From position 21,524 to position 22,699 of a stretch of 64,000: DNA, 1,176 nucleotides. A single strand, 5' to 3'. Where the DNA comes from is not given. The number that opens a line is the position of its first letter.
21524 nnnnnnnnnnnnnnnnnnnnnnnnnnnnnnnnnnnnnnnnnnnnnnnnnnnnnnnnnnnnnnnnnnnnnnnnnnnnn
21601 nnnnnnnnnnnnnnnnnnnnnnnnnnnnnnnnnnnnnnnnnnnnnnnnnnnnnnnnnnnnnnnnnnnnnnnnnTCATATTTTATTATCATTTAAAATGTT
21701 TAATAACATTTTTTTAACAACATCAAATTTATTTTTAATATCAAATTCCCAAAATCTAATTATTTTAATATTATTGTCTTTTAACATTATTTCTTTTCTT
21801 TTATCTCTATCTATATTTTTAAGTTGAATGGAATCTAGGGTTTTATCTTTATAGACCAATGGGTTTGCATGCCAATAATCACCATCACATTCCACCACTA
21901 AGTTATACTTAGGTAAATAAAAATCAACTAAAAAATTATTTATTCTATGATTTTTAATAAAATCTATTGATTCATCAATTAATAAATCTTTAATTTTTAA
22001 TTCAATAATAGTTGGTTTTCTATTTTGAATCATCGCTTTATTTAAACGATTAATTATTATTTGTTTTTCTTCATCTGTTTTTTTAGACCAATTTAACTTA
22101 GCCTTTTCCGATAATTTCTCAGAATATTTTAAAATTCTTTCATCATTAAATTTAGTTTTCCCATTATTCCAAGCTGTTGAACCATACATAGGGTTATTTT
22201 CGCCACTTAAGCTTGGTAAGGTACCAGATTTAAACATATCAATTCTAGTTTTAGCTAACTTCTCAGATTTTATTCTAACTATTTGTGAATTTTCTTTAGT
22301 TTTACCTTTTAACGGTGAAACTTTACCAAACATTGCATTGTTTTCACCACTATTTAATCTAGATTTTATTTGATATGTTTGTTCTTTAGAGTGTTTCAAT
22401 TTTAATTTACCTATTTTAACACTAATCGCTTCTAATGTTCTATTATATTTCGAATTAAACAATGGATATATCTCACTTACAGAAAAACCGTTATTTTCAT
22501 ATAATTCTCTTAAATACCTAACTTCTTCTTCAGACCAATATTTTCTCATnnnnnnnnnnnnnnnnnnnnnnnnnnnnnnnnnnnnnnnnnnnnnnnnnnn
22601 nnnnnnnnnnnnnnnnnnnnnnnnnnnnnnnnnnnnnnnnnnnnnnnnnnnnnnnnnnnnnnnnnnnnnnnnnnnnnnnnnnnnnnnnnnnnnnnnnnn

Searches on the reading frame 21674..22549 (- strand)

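Call 68: search_protein_families(library=phrogs, proteins=[window:21674-22549:-], max_evalue=0.00001)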
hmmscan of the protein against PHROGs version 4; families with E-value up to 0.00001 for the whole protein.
window:21674-22549:- (291 aa): 2 families
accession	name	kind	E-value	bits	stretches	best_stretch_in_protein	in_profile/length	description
phrog_559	-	DNA, RNA and nucleotide metabolism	1.7e-15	57.8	1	47-287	150-416/607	HNH endonuclease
phrog_3339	-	DNA, RNA and nucleotide metabolism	9.8e-11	42.4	1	39-289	135-355/536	homing endonuclease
